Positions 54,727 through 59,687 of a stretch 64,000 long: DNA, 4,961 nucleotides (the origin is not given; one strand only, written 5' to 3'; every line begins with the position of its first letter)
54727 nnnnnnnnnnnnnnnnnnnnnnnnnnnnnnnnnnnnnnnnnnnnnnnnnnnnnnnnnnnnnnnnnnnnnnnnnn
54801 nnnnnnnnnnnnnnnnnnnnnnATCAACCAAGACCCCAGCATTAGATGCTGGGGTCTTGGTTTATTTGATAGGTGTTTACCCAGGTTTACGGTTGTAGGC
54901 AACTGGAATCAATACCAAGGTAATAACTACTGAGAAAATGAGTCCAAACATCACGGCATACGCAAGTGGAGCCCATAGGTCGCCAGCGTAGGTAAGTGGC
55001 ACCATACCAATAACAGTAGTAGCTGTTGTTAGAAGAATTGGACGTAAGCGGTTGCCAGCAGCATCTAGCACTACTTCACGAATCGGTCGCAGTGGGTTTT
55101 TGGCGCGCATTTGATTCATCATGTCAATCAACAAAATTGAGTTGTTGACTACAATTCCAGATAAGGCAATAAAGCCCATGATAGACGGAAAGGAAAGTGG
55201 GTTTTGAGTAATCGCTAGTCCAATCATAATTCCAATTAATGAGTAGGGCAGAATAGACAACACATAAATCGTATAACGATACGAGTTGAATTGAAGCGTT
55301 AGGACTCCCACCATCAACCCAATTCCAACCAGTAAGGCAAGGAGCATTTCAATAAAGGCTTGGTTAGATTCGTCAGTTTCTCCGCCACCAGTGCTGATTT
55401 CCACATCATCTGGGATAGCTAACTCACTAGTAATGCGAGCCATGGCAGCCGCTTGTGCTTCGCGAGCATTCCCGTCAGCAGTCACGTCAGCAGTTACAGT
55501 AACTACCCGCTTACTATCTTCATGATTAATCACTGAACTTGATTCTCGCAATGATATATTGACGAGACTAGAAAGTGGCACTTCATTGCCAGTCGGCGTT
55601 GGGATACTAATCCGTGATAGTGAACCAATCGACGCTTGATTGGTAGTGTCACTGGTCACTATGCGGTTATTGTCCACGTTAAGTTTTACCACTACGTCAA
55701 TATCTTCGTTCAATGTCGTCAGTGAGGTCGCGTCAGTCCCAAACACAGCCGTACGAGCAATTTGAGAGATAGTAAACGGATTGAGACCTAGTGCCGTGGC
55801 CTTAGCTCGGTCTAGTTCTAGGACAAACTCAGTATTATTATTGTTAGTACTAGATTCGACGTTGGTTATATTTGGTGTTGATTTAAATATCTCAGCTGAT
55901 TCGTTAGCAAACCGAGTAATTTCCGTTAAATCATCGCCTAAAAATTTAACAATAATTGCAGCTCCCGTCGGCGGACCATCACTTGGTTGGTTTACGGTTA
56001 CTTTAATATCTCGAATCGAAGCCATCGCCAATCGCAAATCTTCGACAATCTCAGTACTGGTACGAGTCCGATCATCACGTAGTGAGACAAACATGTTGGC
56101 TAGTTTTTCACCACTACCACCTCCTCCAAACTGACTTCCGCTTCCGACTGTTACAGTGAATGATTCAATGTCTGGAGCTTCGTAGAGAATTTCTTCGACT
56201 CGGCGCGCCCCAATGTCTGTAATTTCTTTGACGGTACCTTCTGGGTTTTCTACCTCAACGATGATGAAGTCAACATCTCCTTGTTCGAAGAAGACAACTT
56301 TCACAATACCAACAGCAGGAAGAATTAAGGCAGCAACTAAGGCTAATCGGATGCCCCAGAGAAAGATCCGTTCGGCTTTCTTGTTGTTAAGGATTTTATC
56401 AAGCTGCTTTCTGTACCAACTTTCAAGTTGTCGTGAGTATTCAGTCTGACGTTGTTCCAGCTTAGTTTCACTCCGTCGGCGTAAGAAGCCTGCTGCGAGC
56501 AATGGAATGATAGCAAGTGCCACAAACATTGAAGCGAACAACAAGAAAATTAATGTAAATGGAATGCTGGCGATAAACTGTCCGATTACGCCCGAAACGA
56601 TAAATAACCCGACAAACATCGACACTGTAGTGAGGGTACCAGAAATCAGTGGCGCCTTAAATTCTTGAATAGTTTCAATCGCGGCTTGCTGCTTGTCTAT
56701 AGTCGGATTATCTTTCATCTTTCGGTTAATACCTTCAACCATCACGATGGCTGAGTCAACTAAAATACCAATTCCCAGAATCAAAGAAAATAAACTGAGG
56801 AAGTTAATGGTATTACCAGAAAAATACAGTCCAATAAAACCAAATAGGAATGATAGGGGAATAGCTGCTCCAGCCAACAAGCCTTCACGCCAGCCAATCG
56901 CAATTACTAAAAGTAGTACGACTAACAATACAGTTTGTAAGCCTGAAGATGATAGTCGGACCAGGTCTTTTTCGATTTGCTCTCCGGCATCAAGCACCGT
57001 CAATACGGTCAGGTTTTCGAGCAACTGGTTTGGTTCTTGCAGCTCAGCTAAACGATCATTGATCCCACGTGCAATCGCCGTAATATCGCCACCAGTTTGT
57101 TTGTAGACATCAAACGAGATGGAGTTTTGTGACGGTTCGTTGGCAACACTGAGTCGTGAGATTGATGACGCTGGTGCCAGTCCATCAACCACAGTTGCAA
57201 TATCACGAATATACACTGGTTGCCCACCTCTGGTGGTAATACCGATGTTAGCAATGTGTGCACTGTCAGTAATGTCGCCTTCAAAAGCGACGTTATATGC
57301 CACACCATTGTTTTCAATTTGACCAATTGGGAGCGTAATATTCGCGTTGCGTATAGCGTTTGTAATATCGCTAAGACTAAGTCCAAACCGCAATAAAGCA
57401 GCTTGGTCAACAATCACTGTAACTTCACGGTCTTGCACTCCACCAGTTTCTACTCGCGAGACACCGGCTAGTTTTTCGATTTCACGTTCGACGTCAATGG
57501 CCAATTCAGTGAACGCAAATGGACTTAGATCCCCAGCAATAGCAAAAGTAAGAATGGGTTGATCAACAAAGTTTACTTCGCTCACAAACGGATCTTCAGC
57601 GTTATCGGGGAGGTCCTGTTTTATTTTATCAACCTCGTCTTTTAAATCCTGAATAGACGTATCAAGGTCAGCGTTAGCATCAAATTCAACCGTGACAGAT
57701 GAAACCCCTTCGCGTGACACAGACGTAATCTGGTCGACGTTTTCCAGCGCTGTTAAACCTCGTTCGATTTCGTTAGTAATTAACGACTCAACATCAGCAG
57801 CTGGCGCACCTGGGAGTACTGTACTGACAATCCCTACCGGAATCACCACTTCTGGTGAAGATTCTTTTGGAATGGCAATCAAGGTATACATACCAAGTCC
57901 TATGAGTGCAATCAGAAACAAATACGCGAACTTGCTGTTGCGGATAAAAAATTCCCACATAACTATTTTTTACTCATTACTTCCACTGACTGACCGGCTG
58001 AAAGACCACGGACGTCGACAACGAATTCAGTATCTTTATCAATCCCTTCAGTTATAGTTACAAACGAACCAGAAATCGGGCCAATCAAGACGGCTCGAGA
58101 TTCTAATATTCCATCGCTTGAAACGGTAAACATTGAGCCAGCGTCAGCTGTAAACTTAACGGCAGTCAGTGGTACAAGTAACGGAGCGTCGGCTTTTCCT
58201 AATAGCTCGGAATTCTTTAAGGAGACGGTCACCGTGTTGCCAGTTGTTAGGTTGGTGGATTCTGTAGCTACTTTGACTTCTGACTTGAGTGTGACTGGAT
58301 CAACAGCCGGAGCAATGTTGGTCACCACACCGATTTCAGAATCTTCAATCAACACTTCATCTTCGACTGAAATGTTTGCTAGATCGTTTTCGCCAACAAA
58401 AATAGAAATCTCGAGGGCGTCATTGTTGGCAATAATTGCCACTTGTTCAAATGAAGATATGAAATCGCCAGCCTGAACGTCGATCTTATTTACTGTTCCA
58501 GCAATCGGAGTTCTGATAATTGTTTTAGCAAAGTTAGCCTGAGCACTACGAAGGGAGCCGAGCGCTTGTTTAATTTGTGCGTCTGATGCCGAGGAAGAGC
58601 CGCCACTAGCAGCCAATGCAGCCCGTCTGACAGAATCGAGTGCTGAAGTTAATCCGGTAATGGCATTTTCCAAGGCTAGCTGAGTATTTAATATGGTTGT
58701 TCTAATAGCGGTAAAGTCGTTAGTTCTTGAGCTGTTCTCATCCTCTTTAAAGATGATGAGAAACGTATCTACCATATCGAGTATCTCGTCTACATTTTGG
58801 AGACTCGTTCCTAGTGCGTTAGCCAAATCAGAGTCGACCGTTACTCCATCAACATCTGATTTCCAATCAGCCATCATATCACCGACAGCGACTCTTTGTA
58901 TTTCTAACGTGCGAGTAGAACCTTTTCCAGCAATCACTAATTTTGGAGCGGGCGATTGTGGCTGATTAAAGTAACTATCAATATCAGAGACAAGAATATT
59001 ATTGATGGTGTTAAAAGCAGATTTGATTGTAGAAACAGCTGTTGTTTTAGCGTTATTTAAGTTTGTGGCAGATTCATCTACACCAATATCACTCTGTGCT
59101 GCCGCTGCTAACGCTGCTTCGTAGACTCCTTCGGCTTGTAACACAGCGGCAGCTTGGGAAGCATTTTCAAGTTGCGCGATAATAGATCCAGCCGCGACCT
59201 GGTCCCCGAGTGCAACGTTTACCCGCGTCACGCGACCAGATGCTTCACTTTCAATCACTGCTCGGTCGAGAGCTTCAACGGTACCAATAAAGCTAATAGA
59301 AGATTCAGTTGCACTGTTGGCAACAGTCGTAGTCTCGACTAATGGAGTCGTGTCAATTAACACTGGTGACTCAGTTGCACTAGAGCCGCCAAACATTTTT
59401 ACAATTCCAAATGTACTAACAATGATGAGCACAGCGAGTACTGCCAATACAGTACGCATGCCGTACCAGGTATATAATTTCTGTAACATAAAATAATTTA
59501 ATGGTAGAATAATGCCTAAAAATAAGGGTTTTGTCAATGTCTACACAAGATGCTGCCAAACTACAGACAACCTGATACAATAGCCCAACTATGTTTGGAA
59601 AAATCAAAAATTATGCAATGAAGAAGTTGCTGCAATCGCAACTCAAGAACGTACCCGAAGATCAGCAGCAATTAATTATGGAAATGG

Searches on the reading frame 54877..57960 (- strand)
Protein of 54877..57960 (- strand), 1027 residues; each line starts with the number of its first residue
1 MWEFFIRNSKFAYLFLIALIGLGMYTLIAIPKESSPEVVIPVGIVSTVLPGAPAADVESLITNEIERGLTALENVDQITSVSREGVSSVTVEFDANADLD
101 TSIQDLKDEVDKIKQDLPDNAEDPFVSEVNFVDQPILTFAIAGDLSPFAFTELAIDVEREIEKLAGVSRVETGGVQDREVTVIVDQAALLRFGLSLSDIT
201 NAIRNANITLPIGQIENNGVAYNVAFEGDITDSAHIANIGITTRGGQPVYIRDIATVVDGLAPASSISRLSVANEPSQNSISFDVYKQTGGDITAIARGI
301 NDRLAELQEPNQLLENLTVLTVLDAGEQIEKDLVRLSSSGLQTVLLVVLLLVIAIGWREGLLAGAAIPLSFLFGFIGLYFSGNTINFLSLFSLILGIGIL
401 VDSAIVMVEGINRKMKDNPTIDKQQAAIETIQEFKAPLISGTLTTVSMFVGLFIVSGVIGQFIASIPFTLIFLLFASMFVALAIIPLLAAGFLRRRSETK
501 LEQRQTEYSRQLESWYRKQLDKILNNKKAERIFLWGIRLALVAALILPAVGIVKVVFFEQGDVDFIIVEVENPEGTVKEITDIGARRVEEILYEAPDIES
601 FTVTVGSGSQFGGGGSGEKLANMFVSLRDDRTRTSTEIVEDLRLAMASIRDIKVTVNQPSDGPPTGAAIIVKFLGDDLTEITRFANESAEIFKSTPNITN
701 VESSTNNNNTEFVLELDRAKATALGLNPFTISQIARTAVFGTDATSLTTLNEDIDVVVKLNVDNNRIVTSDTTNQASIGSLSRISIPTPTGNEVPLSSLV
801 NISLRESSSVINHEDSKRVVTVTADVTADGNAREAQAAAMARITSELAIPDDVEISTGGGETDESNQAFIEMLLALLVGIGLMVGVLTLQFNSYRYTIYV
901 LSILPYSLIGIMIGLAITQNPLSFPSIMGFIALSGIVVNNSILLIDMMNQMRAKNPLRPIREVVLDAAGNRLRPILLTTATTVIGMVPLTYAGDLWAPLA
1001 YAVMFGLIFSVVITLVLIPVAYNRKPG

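Call 87: search_protein_families(library=pfam, proteins=[window:54877-57960:-], max_evalue=0.0001)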
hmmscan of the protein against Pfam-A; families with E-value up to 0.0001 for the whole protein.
window:54877-57960:- (1027 aa): 2 families
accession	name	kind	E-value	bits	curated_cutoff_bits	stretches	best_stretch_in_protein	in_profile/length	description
PF00873.25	ACR_tran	-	6.3e-180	600.7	28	1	1-1022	1-1017/1021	AcrB/AcrD/AcrF family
PF02355.23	SecD_SecF_C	-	9.9e-09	35.3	20.5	1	865-1014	26-175/189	Protein export membrane protein SecD/SecF, C-terminal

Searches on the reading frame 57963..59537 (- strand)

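Call 87: search_protein_families(library=pfam, proteins=[window:57963-59537:-], max_evalue=0.0001)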
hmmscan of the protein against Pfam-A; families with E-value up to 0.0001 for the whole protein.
window:57963-59537:- (524 aa): 3 families
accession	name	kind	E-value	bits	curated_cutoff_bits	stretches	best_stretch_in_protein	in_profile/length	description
PF13437.12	HlyD_3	-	1.3e-12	48.8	22.2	1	341-429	2-102/106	HlyD family secretion protein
PF16576.10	HlyD_D23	-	1.5e-08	34.7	30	1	328-423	98-199/214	Barrel-sandwich domain of CusB or HlyD membrane-fusion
PF13533.13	Biotin_lipoyl_2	-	1.9e-06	28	29.8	0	95-124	3-32/32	Biotin-lipoyl like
